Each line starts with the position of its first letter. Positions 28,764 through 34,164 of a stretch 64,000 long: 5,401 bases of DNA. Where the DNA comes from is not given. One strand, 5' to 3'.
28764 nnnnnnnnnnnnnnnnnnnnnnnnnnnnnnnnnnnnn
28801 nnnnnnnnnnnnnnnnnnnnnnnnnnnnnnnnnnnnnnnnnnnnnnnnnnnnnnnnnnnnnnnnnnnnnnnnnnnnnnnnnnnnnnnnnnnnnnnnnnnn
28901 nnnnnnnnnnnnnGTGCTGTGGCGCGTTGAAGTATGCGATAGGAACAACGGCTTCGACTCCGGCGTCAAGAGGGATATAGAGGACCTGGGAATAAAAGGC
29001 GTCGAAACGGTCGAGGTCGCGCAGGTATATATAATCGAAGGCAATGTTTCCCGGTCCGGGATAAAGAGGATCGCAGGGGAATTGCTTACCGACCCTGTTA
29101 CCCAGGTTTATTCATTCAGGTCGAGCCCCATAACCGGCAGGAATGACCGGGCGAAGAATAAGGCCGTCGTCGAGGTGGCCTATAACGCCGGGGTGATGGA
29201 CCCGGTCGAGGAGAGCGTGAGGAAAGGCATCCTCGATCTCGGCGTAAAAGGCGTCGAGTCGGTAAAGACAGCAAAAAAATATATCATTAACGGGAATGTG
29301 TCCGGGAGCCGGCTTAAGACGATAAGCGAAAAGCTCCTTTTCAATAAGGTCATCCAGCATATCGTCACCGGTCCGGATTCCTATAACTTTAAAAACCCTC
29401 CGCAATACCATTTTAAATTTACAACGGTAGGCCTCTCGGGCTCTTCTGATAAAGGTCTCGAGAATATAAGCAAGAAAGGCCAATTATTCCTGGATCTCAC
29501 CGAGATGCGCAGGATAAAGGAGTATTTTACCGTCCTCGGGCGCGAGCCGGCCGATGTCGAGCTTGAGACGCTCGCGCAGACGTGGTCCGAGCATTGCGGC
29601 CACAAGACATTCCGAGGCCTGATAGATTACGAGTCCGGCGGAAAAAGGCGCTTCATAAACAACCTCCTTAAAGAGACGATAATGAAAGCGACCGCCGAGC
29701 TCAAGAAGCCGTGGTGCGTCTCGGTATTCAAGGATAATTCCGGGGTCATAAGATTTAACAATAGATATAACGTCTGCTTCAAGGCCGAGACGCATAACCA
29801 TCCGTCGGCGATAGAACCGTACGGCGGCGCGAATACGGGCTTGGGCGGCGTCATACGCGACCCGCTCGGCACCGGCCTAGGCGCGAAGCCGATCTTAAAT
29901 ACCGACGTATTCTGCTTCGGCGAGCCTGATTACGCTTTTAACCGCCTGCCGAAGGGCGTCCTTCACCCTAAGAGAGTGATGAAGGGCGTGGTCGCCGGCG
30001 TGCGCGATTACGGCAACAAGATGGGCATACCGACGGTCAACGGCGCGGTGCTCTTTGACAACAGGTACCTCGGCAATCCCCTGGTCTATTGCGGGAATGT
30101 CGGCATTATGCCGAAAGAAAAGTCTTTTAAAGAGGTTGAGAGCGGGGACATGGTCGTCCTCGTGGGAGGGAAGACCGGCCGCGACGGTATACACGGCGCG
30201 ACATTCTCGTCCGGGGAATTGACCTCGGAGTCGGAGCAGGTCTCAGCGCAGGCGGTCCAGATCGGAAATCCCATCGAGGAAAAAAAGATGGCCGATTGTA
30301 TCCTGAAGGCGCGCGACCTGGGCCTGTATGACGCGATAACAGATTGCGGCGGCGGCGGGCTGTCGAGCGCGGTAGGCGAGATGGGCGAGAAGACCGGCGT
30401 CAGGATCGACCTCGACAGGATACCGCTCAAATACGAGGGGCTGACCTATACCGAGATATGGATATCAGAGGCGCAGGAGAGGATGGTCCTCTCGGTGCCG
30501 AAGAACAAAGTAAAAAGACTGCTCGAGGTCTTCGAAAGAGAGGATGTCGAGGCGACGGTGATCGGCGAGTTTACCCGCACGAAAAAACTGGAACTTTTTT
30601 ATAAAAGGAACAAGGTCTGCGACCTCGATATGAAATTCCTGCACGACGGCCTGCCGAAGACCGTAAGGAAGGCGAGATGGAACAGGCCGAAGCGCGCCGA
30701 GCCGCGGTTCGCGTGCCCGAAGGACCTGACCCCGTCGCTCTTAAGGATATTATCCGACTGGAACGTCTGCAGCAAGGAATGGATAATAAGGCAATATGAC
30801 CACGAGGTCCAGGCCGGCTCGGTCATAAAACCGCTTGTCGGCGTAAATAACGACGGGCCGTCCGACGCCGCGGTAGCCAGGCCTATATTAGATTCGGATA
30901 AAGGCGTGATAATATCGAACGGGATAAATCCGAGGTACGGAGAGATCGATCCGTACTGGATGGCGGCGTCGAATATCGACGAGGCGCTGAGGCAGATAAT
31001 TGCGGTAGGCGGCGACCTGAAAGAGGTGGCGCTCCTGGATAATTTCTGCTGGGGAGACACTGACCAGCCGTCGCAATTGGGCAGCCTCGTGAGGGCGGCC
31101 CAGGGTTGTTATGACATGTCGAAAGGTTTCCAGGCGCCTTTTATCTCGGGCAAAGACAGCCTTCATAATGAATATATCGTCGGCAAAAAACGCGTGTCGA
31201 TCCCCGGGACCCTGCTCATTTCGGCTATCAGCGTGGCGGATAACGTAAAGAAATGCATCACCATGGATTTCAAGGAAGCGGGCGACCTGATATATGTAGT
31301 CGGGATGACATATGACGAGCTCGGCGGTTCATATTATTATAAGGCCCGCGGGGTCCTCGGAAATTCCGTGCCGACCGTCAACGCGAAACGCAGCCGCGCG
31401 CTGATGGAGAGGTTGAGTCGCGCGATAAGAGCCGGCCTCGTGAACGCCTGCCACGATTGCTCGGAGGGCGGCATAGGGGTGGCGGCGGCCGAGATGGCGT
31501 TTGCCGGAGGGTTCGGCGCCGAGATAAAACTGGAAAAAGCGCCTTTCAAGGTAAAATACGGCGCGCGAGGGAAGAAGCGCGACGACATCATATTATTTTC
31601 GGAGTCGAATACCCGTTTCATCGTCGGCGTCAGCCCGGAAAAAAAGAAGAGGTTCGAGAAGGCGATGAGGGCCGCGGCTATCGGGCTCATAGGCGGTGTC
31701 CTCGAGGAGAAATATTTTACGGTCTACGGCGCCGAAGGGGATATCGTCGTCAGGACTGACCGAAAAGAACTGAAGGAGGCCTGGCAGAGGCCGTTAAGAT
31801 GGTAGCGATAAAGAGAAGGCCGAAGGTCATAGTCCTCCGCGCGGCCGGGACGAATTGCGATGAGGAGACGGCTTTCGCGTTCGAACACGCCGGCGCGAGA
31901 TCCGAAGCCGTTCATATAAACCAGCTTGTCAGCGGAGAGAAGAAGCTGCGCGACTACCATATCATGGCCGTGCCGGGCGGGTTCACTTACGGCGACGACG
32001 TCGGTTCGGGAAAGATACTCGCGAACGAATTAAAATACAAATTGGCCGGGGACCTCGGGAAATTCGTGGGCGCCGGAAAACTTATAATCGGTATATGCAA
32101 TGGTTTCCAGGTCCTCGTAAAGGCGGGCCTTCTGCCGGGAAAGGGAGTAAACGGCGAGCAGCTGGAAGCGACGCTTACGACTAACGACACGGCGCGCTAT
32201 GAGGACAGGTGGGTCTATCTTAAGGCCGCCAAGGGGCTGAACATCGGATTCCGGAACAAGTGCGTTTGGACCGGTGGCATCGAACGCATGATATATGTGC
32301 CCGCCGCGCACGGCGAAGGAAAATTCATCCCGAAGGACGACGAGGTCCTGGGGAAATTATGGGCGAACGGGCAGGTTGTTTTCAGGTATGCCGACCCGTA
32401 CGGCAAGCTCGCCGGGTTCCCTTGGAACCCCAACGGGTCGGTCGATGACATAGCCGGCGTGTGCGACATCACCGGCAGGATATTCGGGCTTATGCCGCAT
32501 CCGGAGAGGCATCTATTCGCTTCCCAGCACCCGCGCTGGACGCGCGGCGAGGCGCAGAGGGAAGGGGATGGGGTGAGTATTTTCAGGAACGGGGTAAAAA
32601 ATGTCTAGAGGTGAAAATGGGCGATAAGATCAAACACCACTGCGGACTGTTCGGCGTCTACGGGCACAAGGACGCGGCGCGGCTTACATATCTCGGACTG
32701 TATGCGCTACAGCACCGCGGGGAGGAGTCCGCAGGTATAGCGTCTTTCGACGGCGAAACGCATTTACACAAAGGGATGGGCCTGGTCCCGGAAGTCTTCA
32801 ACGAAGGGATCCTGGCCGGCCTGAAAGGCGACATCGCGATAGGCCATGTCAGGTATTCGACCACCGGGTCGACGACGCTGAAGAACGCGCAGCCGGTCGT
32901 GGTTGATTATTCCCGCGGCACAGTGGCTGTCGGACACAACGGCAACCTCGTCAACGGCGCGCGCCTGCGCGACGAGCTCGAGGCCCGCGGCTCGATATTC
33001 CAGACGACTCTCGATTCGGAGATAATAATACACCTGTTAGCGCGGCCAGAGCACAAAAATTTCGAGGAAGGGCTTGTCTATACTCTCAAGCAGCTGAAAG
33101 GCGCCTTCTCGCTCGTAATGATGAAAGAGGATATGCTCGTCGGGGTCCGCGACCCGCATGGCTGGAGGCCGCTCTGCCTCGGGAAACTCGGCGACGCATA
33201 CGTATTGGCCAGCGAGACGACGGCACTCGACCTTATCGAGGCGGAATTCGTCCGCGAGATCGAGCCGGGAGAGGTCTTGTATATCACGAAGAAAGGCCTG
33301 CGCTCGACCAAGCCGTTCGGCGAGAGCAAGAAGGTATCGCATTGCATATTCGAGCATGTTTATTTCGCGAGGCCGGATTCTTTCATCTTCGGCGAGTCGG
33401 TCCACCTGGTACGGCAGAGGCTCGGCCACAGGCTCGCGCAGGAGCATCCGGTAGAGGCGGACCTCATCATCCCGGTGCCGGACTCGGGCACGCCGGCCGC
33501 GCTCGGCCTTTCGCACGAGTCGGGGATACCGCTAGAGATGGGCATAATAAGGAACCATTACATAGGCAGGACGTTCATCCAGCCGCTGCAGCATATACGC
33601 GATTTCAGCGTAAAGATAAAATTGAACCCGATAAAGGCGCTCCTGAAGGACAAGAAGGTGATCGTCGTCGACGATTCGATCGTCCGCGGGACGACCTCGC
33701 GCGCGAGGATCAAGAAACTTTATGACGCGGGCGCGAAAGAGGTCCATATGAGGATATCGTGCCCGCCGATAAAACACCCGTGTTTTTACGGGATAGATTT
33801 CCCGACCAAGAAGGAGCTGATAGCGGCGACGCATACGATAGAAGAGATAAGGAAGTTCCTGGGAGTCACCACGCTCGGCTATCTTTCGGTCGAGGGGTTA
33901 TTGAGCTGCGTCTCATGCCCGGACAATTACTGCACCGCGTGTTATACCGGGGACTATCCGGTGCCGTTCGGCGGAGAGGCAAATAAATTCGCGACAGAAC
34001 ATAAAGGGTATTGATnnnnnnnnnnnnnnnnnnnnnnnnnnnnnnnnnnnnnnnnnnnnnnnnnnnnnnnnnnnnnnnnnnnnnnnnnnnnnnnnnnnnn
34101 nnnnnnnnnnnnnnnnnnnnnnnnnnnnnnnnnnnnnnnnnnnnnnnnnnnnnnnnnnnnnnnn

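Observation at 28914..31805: Tandem PurS-PurS domains fused to small PurL, with a separate PurQ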

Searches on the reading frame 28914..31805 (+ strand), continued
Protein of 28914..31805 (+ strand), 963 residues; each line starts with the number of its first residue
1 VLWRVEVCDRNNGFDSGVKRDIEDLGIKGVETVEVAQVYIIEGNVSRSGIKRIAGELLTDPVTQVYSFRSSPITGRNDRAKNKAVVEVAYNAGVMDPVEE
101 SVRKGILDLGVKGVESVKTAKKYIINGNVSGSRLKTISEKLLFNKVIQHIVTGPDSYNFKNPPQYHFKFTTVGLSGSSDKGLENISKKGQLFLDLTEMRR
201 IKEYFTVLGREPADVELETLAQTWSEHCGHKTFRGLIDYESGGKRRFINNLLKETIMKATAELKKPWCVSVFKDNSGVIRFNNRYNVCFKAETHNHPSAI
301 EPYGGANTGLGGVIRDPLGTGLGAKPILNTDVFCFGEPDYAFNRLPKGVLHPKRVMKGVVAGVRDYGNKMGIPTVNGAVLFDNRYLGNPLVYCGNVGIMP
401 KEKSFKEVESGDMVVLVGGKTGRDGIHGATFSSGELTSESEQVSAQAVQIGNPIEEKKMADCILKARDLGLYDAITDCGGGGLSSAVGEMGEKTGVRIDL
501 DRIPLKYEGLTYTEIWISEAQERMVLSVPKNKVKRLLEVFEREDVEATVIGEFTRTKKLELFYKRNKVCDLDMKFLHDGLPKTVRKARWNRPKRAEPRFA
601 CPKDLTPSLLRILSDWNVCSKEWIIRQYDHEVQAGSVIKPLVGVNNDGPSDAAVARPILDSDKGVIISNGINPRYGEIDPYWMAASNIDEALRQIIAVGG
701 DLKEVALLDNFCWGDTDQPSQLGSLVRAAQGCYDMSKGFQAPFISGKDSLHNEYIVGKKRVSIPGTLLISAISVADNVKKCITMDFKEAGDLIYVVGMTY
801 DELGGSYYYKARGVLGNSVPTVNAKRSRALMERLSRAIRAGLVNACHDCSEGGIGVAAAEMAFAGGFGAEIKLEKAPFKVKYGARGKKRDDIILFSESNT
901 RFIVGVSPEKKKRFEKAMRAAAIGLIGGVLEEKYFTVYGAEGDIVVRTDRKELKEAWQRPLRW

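Call 37: fold_search(model_id=the predicted structure, library=pdb)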
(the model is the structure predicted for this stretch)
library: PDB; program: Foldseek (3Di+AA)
matches with E <= 10: 411; with E <= 0.001: 106
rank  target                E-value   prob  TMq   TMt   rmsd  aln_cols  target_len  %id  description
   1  6jta                  7.1e-65  1.00  0.85  0.64   4.8      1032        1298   23  Crystal Structure of D464A L465A mutant of FGAM Synthetase (released 2020-03-04)
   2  6jt9                  1.2e-64  1.00  0.83  0.63   4.8      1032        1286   23  Crystal Structure of D464A mutant of FGAM Synthetase (released 2020-03-04)
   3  6jt8                  4.2e-64  1.00  0.83  0.63   4.8      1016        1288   23  Crystal structure of 450-451_deletion mutant of FGAM Synthetase (released 2020-03-04)
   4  4lgy                  4.2e-64  1.00  0.83  0.63   4.8      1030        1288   23  Importance of Hydrophobic Cavities in Allosteric Regulation of Formylglycinamide Synthetase: Insight from Xenon Trapping (released 2013-12-11)
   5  6jt7                  2.0e-63  1.00  0.84  0.64   4.6      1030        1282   23  Crystal structure of 452-453_deletion mutant of FGAM Synthetase (released 2020-03-04)
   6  4l78                  2.9e-63  1.00  0.83  0.63   4.8      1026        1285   23  Xenon Trapping and Statistical Coupling Analysis Uncover Regions Important for Structure and Function of Multidomain Pro (released 2013-12-11)
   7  3ugj                  4.4e-63  1.00  0.83  0.63   4.7      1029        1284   23  Formyl Glycinamide ribonucletide amidotransferase from Salmonella Typhimurum: Role of the ATP complexation and glutamina (released 2012-06-06)
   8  6lyo                  8.4e-63  1.00  0.83  0.63   4.7      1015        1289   22  Crystal Structure of H296A mutant of Formylglycinamidine Synthetase (released 2021-02-17)
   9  1t3t                  9.4e-63  1.00  0.83  0.63   4.8      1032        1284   23  Structure of Formylglycinamide synthetase (released 2004-09-14)
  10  6lyk                  9.9e-63  1.00  0.84  0.63   4.8      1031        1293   23  Crystal Structure of R1263A mutant of Formylglycinamidine Synthetase (released 2021-02-17)
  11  9nb3                  1.1e-62  1.00  0.86  0.65   4.3      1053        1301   23  Cryo-EM structure of quaternary complex of human phosphoribosylglycinamidine synthase with thioester intermediate bound  (released 2026-02-25)
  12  6lym                  1.2e-62  1.00  0.84  0.64   4.7      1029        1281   23  Crystal structure of D657A mutant of formylglycinamidine synthetase (released 2021-02-17)
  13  3ujn                  1.3e-62  1.00  0.82  0.63   4.7      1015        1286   23  Formyl Glycinamide Ribonucleotide Amidotransferase from Salmonella Typhimurium : Role of the ATP complexation and glutam (released 2012-06-06)
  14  7dw7                  1.9e-62  1.00  0.84  0.63   4.8      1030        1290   23  Crystal Structure of N1051A mutant of Formylglycinamidine Synthetase (released 2022-01-19)
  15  6lyl                  1.9e-62  1.00  0.83  0.63   4.6      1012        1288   23  Crystal structure of S1052D mutant of Formylglycinamidine synthetase (released 2021-02-17)
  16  4r7g                  1.2e-61  1.00  0.83  0.63   4.8      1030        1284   22  Determination of the formylglycinamide ribonucleotide amidotransferase ammonia pathway by combining 3D-RISM theory with  (released 2015-01-21)
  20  3viu                  2.6e-55  1.00  0.65  0.89   4.2       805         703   28  Crystal structure of PurL from thermus thermophilus (released 2012-01-18)
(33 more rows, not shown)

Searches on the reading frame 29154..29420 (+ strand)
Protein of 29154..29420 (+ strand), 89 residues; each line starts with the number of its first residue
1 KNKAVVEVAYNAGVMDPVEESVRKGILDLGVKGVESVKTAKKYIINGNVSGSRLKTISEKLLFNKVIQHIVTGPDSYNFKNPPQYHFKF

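Call 3: search_protein_families(library=pfam, proteins=[window:29154-29420:+], max_evalue=0.01)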
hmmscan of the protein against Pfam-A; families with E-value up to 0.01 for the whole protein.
window:29154-29420:+ (89 aa): 1 family
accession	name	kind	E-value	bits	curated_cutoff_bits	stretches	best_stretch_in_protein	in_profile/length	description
PF02700.19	PurS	-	5.3e-09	36.6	22.2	1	3-69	1-72/77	Phosphoribosylformylglycinamidine (FGAM) synthase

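Call 4: search_protein_families(library=ncbifam, proteins=[window:29154-29420:+], max_evalue=0.01)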
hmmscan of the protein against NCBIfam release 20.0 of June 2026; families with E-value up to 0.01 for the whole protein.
window:29154-29420:+ (89 aa): 3 families
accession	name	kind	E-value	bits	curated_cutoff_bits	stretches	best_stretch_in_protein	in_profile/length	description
NF004630.0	PRK05974.1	equivalog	1.8e-09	37.5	75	1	3-68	3-73/83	phosphoribosylformylglycinamidine synthase subunit PurS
NF005019.0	PRK06423.1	equivalog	1e-08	35.2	122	1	3-68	2-66/74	phosphoribosylformylglycinamidine synthase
TIGR00302.1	TIGR00302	equivalog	5.9e-06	26.4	39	1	4-69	3-73/80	phosphoribosylformylglycinamidine synthase subunit PurS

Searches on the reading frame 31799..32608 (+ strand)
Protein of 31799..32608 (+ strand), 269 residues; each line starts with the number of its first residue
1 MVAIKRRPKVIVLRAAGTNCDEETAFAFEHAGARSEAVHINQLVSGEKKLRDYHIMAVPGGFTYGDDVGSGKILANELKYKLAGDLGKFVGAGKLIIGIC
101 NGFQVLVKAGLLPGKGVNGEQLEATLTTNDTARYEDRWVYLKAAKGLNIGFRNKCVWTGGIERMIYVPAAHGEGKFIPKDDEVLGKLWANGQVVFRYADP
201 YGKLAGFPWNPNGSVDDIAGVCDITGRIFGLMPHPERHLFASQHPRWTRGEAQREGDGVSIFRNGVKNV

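Call 3: search_protein_families(library=pfam, proteins=[window:31799-32608:+], max_evalue=0.01)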
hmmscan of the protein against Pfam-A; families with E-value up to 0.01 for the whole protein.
window:31799-32608:+ (269 aa): 3 families
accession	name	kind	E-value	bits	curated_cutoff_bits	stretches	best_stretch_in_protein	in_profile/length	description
PF13507.12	GATase_5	-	7.1e-79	265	27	1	7-267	1-258/260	CobB/CobQ-like glutamine amidotransferase domain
PF01965.30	DJ-1_PfpI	-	5e-05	23.6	26.6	1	47-137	56-138/165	DJ-1/PfpI family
PF07685.20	GATase_3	-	0.0014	18.7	27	1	43-108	29-90/196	CobB/CobQ-like glutamine amidotransferase domain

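Call 4: search_protein_families(library=ncbifam, proteins=[window:31799-32608:+], max_evalue=0.01)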
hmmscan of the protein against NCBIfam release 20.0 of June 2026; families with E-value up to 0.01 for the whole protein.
window:31799-32608:+ (269 aa): 11 families
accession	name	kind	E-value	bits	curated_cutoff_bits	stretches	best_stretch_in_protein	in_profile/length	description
NF002252.0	PRK01175.1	equivalog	2.5e-79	266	298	1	7-264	3-252/261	phosphoribosylformylglycinamidine synthase subunit PurQ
TIGR01737.1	FGAM_synth_I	equivalog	3.7e-58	196.6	177.8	1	9-263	2-222/228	phosphoribosylformylglycinamidine synthase I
NF003672.0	PRK05297.1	equivalog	9.1e-45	152.6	783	1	2-268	1031-1288/1290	phosphoribosylformylglycinamidine synthase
NF002957.0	PRK03619.1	equivalog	1.5e-44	152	212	1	9-239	2-200/222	phosphoribosylformylglycinamidine synthase subunit PurQ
TIGR01735.1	FGAM_synt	equivalog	1.2e-42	145.5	1123.05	1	6-265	1051-1303/1307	phosphoribosylformylglycinamidine synthase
TIGR01857.1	FGAM-synthase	equivalog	1e-37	129.3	1057.05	1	7-238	977-1215/1239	phosphoribosylformylglycinamidine synthase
TIGR01739.1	tegu_FGAM_synt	hypoth_equivalog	6.9e-08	30.9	716.1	1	7-243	932-1177/1206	herpesvirus tegument protein/v-FGAM-synthase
TIGR01382.1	PfpI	subfamily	0.00011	21.8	139.05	1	50-120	60-121/169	DJ-1/PfpI/YhbO family deglycase/protease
NF045636.1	isoglutsynth_GatD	equivalog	0.0023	17.3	400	1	51-110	65-118/258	lipid II isoglutaminyl synthase subunit GatD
TIGR00313.1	cobQ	equivalog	0.0058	15.5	309.9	1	42-111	274-337/477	cobyric acid synthase CobQ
NF004921.0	PRK06278.1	equivalog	0.0077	15.2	354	0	46-108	30-80/482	cobyrinic acid a,c-diamide synthase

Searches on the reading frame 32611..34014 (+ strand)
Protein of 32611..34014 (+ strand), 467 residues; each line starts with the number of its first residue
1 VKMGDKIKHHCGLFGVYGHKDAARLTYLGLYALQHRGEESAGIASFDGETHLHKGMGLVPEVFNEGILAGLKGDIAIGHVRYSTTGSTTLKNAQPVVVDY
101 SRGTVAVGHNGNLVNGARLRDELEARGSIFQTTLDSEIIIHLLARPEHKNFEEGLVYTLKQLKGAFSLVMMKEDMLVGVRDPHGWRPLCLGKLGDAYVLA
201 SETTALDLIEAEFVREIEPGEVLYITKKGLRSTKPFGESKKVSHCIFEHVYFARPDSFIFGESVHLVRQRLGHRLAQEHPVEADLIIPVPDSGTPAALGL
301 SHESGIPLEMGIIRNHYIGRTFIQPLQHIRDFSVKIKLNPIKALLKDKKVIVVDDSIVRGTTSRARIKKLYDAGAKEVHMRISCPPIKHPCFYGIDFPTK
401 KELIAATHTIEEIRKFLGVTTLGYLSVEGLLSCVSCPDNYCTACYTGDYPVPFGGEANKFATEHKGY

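Call 27: search_protein_families(library=ncbifam, proteins=[window:32611-34014:+], max_evalue=0.00001)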
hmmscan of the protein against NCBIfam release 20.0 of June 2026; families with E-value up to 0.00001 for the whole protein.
window:32611-34014:+ (467 aa): 7 families
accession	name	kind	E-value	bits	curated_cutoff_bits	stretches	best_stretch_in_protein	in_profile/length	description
TIGR01134.1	purF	equivalog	2.4e-158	528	350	1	11-450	1-432/432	amidophosphoribosyltransferase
NF001484.0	PRK00331.1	subfamily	2e-34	119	381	1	11-238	2-229/601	isomerizing glutamine--fructose-6-phosphate transaminase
TIGR01135.1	glmS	equivalog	6.3e-32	110.8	418.05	1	11-234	1-224/607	glutamine--fructose-6-phosphate transaminase (isomerizing)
TIGR01536.1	asn_synth_AEB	equivalog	3.5e-20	72.5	267.1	1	11-221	1-180/517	asparagine synthase (glutamine-hydrolyzing)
NF006949.0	PRK09431.1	equivalog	3e-12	45.9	499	1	75-228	44-186/554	asparagine synthase B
TIGR03108.1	eps_aminotran_1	hypoth_equivalog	3.5e-10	39.2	816.9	1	73-219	42-178/628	XrtA/PEP-CTERM system amidotransferase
TIGR03104.1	trio_amidotrans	equivalog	8.4e-09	34.2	570.1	1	72-206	40-165/589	N-acetylglutaminylglutamine amidotransferase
